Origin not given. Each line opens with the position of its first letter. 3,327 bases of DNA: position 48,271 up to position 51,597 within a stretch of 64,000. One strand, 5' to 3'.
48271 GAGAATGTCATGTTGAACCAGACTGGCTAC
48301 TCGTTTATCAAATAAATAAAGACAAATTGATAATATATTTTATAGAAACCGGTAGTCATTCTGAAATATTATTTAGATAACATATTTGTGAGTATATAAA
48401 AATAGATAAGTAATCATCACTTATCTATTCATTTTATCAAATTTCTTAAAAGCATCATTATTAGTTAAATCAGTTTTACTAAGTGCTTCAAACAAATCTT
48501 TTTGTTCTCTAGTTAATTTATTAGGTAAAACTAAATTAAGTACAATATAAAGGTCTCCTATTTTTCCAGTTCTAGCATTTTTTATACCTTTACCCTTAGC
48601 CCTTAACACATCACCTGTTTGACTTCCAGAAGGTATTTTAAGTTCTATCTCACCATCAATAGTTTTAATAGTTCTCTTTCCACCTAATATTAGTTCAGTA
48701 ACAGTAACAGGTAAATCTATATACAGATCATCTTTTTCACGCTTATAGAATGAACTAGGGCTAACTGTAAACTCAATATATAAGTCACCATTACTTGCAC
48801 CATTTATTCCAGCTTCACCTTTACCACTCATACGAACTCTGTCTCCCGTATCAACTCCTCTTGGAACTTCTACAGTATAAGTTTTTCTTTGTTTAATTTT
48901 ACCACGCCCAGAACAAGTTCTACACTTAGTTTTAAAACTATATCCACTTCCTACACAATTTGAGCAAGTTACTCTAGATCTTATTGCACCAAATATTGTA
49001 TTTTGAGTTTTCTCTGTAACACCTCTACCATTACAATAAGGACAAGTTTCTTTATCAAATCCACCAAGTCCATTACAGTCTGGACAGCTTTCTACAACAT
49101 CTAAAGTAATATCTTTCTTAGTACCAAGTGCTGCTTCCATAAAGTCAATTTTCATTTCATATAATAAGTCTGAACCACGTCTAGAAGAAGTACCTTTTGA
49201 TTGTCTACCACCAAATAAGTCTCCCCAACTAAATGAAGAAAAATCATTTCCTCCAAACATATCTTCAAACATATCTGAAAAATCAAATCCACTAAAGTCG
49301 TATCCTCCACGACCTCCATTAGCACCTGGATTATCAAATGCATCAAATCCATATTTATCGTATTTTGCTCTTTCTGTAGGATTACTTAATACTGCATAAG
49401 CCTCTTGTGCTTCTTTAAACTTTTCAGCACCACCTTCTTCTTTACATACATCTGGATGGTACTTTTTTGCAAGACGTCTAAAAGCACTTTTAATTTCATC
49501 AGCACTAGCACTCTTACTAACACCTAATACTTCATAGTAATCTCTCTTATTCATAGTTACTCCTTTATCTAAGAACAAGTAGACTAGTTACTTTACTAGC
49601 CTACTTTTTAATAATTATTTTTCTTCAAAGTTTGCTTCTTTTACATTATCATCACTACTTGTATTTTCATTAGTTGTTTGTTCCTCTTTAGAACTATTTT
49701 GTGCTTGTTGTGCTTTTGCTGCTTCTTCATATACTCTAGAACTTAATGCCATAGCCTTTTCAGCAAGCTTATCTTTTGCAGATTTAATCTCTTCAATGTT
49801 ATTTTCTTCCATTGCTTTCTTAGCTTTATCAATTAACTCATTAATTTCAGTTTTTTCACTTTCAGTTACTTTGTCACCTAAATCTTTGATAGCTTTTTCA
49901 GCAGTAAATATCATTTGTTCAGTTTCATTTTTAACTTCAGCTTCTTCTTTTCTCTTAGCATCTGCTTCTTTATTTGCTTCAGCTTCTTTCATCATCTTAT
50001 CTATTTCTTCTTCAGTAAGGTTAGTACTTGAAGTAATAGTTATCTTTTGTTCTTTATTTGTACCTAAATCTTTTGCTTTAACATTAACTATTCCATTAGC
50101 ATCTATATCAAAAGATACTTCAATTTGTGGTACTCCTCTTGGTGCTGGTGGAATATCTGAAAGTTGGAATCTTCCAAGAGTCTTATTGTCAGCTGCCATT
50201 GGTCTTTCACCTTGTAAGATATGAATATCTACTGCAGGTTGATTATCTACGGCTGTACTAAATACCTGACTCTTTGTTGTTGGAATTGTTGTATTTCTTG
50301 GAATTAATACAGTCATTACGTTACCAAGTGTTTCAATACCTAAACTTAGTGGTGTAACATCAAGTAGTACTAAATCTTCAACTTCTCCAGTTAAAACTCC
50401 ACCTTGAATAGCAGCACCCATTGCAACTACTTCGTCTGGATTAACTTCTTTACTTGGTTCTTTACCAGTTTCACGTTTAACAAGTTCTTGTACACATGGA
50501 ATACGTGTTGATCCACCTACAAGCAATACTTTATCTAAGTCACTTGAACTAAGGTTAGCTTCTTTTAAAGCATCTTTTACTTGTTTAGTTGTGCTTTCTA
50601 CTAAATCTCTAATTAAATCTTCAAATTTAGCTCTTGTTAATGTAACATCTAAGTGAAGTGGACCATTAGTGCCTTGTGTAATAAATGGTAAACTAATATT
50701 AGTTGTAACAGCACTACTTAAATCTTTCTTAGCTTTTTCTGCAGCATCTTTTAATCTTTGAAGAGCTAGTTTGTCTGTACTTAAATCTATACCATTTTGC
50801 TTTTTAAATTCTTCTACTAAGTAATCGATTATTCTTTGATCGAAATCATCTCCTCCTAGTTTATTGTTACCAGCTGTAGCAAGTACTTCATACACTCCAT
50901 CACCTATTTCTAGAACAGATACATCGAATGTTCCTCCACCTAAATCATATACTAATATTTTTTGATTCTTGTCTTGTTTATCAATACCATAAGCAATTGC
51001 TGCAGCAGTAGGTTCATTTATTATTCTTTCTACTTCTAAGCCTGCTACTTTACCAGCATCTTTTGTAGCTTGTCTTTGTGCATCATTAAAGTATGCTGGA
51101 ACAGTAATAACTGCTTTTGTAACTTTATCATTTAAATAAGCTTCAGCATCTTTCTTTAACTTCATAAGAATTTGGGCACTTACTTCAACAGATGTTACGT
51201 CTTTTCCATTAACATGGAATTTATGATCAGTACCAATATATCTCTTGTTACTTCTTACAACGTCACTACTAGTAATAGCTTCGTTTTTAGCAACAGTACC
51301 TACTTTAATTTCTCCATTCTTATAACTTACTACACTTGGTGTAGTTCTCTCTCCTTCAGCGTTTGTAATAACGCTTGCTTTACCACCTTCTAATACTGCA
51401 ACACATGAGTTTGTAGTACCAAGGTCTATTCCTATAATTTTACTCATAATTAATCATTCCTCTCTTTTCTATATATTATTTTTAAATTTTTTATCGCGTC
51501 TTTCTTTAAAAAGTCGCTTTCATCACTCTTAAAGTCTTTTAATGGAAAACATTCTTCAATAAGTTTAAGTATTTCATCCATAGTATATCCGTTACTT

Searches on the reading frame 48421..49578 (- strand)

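Call 34: search_protein_families(library=pfam, proteins=[window:48421-49578:-], max_evalue=0.00001)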
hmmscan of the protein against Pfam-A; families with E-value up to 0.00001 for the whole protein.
window:48421-49578:- (385 aa): 3 families
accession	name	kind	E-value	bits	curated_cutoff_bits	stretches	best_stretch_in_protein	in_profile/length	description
PF01556.23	DnaJ_C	-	1.3e-46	158.9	26.6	1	140-352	3-152/152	DnaJ C terminal domain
PF00226.36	DnaJ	-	7e-25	87.3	27.8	1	13-74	1-63/63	DnaJ domain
PF00684.25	DnaJ_CXXCXGXG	-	1.4e-12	48.1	32.7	1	165-226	1-65/65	DnaJ central domain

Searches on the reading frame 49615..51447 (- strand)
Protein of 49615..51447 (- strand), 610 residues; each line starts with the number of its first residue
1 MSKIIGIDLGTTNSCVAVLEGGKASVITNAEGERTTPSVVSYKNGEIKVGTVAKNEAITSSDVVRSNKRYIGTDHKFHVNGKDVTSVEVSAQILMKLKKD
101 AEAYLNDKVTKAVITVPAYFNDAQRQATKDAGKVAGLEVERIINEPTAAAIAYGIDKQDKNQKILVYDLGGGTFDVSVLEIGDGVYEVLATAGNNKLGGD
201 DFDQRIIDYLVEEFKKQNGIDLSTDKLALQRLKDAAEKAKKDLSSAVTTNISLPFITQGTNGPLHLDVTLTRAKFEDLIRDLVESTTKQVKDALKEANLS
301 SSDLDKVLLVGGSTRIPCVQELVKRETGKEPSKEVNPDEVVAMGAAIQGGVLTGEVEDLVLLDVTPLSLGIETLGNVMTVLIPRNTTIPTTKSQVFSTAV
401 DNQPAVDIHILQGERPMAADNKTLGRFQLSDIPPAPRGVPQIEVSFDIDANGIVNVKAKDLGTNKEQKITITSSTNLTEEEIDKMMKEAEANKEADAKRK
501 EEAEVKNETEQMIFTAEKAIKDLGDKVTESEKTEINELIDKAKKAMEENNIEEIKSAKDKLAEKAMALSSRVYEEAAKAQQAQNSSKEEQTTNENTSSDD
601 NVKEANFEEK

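Call 34: search_protein_families(library=pfam, proteins=[window:49615-51447:-], max_evalue=0.00001)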
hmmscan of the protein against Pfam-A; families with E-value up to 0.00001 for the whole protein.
window:49615-51447:- (610 aa): 2 families
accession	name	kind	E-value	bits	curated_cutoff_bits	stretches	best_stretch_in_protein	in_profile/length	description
PF00012.26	HSP70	-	1.6e-237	790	20.6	1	4-573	1-598/599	Hsp70 protein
PF06723.19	MreB_Mbl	-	8.6e-22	77.8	27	1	3-346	2-316/327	MreB/Mbl protein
